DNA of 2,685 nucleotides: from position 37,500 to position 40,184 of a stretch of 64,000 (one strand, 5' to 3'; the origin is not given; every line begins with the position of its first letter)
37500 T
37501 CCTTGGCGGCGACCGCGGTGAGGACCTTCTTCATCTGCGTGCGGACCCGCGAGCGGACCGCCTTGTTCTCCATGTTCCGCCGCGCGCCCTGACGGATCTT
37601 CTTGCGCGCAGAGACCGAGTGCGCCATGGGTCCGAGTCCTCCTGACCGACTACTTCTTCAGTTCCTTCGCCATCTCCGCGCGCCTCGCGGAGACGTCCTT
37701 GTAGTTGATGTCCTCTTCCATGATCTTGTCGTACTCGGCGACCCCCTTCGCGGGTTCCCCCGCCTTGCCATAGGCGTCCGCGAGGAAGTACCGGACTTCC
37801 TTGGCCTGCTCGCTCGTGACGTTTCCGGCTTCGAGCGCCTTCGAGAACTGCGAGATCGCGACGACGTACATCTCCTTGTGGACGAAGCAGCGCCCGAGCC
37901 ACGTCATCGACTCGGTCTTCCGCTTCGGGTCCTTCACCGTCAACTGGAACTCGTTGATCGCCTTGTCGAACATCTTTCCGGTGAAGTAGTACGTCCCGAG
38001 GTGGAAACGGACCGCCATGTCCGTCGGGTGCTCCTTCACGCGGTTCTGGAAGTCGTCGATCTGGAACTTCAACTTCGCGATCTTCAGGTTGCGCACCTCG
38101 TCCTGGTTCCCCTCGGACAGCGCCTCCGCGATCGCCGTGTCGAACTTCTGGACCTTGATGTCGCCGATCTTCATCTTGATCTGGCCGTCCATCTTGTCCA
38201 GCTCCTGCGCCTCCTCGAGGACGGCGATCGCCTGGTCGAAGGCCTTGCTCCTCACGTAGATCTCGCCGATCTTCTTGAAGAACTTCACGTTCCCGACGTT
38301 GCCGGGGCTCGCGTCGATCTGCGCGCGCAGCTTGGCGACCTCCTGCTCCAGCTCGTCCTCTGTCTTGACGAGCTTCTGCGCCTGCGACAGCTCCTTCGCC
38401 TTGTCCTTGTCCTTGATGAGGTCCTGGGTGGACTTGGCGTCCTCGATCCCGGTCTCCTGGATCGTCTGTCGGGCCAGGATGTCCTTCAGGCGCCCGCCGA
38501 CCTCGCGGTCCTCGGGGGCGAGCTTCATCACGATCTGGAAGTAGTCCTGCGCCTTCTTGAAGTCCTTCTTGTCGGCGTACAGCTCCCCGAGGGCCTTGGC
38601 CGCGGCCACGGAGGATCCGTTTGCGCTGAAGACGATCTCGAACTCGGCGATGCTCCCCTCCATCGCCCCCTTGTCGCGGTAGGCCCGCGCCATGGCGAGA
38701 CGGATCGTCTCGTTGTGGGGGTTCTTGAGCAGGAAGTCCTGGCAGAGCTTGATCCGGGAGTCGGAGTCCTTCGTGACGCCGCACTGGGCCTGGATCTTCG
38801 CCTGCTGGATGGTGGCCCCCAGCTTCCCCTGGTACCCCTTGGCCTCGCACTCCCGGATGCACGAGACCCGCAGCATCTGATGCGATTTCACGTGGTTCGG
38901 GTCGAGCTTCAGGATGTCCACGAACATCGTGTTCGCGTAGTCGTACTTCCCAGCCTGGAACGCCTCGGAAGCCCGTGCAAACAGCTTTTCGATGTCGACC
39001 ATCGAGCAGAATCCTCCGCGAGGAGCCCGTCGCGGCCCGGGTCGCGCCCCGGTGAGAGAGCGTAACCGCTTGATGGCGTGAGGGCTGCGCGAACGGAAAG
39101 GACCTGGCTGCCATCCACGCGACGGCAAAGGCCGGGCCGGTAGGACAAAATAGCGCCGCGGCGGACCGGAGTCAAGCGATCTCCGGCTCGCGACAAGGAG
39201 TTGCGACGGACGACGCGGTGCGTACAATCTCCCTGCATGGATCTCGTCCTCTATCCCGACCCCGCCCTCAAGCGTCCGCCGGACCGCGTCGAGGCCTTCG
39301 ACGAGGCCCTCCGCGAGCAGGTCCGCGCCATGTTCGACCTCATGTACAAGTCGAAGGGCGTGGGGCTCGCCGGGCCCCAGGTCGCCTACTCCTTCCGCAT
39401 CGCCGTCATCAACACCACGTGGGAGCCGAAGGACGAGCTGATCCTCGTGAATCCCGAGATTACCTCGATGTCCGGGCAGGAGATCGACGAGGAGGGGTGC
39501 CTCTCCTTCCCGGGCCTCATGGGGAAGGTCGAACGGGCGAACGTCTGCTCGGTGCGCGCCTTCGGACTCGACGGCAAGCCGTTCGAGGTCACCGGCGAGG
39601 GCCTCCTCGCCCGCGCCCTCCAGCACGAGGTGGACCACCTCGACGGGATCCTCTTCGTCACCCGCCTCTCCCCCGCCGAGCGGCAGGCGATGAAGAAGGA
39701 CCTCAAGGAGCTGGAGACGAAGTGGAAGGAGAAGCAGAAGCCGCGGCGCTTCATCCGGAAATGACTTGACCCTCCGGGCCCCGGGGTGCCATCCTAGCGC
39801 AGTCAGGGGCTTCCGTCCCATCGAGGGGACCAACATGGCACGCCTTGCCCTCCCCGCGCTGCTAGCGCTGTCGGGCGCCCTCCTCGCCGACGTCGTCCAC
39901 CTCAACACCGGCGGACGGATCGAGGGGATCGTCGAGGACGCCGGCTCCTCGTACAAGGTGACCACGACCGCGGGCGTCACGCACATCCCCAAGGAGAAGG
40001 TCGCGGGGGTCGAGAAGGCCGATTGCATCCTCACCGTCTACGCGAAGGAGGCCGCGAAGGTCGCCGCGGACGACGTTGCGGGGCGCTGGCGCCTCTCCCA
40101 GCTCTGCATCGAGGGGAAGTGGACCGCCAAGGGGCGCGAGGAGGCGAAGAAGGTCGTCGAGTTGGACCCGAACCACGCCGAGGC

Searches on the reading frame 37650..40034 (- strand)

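Call 13: search_protein_families(library=pfam, proteins=[window:37650-40034:-], max_evalue=0.001)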
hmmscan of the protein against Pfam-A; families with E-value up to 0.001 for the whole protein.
window:37650-40034:- (794 aa): 11 families
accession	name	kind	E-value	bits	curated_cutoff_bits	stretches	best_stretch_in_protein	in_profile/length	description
PF07719.23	TPR_2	-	2.5e-15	55.7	27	0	478-509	3-34/34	Tetratricopeptide repeat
PF14559.12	TPR_19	-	1.9e-13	50.9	25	0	430-473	13-56/68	Tetratricopeptide repeat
PF13432.12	TPR_16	-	1.5e-11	45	32.7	0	446-507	1-62/65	Tetratricopeptide repeat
PF13428.12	TPR_14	-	8.5e-10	38.8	23.5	0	477-512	2-37/44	Tetratricopeptide repeat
PF13424.12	TPR_12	-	1e-08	35.7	30.1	0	476-501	45-70/77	Tetratricopeptide repeat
PF00515.34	TPR_1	-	9.4e-08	32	27.8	0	481-509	6-34/34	Tetratricopeptide repeat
PF13181.12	TPR_8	-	2.5e-07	30.8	25.7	0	589-613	7-31/34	Tetratricopeptide repeat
PF13176.12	TPR_7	-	8.6e-06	25.9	27.9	0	480-510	3-33/36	Tetratricopeptide repeat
PF14561.12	TPR_20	-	1.8e-05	25.4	25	0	658-700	7-49/90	Tetratricopeptide repeat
PF23914.1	TPR_CcmH_CycH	-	0.00035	20.9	42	0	551-633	21-100/158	Cytochrome c-type biogenesis protein H TPR domain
PF13174.12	TPR_6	-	0.00063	20.7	26.3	0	482-508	6-32/33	Tetratricopeptide repeat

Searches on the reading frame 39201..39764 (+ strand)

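Call 13: search_protein_families(library=pfam, proteins=[window:39201-39764:+], max_evalue=0.001)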
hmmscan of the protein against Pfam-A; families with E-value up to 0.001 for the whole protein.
window:39201-39764:+ (187 aa): 1 family
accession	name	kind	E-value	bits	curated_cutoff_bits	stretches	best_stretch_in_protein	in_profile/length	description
PF01327.26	Pep_deformylase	-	2.5e-45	154.3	22.8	1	14-161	3-155/156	Polypeptide deformylase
